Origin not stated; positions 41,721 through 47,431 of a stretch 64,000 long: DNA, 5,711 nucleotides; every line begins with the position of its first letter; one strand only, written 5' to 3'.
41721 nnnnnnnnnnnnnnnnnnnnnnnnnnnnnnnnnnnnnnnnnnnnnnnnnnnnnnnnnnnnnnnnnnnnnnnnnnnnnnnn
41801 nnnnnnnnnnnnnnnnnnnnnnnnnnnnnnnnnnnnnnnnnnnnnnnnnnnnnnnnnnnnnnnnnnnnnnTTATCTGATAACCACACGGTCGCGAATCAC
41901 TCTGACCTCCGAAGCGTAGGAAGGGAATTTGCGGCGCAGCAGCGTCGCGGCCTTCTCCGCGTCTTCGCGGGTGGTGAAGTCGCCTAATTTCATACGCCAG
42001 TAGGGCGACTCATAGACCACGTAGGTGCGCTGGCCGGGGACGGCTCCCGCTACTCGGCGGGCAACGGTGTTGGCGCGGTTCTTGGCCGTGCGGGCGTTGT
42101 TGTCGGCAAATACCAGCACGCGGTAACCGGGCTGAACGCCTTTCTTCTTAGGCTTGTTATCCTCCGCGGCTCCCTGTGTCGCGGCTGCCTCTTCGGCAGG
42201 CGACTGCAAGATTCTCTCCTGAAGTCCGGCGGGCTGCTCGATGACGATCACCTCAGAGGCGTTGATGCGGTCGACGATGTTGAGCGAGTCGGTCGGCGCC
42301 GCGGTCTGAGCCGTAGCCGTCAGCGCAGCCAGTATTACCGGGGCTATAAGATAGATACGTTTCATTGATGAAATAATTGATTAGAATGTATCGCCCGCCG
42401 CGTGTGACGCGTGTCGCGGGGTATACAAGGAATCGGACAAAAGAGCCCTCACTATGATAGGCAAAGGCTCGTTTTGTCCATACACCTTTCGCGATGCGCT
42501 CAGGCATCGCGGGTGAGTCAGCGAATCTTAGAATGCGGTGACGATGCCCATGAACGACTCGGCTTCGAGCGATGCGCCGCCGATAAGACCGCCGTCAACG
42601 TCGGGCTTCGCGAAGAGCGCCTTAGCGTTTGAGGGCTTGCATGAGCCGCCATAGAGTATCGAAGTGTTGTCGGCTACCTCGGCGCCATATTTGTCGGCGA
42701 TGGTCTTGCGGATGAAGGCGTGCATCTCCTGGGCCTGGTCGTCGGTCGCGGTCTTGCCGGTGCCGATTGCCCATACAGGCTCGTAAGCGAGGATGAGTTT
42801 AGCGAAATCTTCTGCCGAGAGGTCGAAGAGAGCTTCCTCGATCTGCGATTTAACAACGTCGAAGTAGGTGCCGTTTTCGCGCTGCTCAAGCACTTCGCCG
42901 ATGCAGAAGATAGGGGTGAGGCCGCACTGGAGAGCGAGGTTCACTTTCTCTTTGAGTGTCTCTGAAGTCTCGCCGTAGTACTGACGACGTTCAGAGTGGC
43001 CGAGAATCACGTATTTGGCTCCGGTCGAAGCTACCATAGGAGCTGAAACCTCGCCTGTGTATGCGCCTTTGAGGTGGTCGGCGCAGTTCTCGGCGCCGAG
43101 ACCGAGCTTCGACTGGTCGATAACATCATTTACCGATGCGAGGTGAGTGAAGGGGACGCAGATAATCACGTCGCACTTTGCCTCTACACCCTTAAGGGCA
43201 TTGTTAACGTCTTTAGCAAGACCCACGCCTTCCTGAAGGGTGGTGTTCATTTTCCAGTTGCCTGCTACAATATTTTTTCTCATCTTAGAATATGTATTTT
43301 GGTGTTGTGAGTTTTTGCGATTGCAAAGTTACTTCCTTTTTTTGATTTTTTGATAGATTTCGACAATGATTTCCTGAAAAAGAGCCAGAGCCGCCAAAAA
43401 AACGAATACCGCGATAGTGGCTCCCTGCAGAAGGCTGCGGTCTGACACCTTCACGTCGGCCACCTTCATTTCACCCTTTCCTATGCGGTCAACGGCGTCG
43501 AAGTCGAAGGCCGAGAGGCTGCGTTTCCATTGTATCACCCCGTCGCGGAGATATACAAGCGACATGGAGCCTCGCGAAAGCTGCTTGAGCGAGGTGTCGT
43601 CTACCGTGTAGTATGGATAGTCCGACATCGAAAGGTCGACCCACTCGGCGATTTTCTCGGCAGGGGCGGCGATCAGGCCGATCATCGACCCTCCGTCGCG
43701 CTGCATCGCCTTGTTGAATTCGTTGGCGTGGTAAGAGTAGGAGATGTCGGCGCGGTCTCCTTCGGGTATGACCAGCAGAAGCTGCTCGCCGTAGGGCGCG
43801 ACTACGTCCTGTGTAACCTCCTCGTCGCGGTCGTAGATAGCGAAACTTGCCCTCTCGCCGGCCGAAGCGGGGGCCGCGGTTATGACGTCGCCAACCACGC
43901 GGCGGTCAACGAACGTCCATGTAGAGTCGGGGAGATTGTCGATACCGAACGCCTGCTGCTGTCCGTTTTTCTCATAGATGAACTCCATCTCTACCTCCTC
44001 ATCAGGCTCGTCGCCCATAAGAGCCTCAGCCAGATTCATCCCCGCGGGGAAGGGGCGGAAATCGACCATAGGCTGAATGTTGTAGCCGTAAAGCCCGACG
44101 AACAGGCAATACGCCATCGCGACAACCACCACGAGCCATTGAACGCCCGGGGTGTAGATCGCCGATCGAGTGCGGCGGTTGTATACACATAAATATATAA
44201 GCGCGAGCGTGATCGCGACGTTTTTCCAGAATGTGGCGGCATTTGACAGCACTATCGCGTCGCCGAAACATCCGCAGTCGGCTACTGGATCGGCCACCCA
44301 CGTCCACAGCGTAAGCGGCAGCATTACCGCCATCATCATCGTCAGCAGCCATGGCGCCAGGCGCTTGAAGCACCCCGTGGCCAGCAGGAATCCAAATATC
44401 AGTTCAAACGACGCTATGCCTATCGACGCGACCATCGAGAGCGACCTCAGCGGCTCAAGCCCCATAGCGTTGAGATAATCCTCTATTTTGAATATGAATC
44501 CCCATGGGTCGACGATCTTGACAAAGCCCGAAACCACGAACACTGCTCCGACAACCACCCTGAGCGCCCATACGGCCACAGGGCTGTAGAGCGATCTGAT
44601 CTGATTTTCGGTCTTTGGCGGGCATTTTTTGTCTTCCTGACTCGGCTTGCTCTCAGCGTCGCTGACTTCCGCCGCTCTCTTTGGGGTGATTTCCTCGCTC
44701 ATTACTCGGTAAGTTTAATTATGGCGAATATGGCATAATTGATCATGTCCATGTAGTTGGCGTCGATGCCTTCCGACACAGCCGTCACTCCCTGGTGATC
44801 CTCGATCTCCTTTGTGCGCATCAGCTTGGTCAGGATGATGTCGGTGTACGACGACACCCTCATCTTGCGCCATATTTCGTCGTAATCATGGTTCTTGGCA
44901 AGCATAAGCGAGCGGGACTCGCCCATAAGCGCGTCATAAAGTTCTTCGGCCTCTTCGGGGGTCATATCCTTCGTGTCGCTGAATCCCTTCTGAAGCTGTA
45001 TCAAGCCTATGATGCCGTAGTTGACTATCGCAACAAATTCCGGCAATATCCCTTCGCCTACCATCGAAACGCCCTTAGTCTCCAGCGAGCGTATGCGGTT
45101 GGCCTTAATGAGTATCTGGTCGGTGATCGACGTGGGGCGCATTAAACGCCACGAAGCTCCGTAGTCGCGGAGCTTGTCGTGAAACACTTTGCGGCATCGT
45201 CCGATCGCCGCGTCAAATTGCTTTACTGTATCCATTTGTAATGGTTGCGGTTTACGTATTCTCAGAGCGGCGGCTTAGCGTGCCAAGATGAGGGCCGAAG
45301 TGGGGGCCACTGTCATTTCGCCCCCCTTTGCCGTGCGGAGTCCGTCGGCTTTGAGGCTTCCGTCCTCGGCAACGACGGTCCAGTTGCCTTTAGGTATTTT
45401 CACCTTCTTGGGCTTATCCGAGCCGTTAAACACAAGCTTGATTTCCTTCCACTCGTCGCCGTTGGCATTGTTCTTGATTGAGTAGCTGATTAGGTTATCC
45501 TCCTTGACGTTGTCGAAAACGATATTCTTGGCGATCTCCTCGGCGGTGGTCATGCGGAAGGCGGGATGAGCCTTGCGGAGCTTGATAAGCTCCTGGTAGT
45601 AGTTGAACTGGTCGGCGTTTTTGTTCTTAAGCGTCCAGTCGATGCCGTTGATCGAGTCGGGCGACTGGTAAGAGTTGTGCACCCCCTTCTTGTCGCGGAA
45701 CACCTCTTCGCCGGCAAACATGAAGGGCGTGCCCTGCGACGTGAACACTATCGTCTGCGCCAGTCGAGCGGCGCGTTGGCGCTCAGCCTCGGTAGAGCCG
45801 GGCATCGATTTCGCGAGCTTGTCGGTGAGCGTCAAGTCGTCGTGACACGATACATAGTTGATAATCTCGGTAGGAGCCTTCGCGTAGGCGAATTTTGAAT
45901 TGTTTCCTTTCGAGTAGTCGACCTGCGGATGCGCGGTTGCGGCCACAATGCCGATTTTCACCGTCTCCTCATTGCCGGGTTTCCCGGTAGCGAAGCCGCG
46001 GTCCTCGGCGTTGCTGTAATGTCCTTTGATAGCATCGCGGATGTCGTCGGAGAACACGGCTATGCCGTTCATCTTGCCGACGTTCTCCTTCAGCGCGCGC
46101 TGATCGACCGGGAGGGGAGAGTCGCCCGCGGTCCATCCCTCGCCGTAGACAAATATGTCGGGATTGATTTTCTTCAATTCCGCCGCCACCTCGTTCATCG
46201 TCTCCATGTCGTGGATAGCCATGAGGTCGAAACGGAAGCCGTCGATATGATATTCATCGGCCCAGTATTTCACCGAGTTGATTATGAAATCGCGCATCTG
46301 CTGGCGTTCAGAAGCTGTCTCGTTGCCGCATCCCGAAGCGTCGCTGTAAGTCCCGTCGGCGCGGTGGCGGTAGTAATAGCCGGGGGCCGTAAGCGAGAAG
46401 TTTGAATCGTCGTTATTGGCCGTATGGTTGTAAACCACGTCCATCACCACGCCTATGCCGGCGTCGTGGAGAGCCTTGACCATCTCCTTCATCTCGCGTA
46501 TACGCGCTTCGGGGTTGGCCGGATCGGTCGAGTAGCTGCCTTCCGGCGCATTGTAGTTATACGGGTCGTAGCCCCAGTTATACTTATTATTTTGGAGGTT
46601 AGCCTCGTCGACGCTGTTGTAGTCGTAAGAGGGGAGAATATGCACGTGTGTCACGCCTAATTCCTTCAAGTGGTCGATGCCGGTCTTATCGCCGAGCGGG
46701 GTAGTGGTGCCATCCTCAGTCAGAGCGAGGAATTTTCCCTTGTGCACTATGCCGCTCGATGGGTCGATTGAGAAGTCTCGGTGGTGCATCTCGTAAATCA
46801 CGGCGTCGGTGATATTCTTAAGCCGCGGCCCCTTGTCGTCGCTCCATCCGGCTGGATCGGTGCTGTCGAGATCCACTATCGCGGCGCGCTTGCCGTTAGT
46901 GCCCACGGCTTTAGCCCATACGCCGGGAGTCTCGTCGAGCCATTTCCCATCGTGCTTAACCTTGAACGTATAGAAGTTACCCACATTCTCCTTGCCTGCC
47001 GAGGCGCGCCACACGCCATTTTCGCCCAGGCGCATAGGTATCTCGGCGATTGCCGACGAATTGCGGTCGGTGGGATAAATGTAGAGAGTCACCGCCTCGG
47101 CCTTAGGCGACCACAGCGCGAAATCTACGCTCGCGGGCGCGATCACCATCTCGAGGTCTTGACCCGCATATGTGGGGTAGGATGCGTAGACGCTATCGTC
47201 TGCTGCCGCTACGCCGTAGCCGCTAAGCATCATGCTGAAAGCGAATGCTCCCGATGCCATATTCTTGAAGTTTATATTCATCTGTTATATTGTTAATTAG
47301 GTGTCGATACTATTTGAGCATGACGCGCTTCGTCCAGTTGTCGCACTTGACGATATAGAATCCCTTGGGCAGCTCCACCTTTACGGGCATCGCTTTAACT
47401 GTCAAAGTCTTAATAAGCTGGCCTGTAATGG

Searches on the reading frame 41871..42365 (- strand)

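Call 43: search_protein_families(library=pfam, proteins=[window:41871-42365:-], max_evalue=0.0001)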
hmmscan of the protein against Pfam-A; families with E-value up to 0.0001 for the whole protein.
window:41871-42365:- (164 aa): 1 family
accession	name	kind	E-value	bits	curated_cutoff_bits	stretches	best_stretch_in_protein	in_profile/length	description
PF05036.18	SPOR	-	3.7e-06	27.6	21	1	95-146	15-68/76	SPOR domain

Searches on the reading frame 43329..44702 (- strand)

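Call 43: search_protein_families(library=pfam, proteins=[window:43329-44702:-], max_evalue=0.0001)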
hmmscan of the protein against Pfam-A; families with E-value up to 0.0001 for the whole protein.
window:43329-44702:- (457 aa): 2 families
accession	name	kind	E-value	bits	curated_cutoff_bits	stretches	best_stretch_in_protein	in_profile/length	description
PF07291.16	MauE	-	6.8e-15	56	27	1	42-172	3-126/128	Methylamine utilisation protein MauE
PF07681.17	DoxX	-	2e-08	35.2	23.6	1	45-128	3-80/85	DoxX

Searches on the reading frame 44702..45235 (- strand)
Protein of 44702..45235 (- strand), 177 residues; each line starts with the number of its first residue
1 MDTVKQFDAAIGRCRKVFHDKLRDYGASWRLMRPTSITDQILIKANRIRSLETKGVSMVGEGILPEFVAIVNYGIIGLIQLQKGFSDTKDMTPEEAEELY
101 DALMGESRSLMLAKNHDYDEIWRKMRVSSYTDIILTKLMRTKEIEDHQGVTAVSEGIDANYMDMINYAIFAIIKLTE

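Call 43: search_protein_families(library=pfam, proteins=[window:44702-45235:-], max_evalue=0.0001)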
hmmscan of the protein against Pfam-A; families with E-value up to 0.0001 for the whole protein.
window:44702-45235:- (177 aa): 1 family
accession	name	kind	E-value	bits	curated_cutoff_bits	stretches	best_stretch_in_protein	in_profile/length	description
PF07659.16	DUF1599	-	1.1e-57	192.6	25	2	21-81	1-61/61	Nucleotide modification associated domain 1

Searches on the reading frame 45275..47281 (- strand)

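Call 43: search_protein_families(library=pfam, proteins=[window:45275-47281:-], max_evalue=0.0001)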
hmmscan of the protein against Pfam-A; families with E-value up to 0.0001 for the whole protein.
window:45275-47281:- (668 aa): 4 families
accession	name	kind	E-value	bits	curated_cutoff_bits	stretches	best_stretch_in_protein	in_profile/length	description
PF00128.31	Alpha-amylase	-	3.2e-17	63.3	22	1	195-290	14-95/446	Alpha amylase, catalytic domain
PF21653.3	pulA_all-beta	-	6e-17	61.4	26.7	1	583-640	1-58/60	Pullulanase, all-beta domain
PF11852.14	Pullul_strch_C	-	6.9e-09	35.9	29.7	1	559-631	43-120/165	Alpha-1,6-glucosidases, pullulanase-type, C-terminal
PF02922.24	CBM_48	-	1.7e-07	31.9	22.4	1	50-114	9-75/83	Carbohydrate-binding module 48 (Isoamylase N-terminal domain)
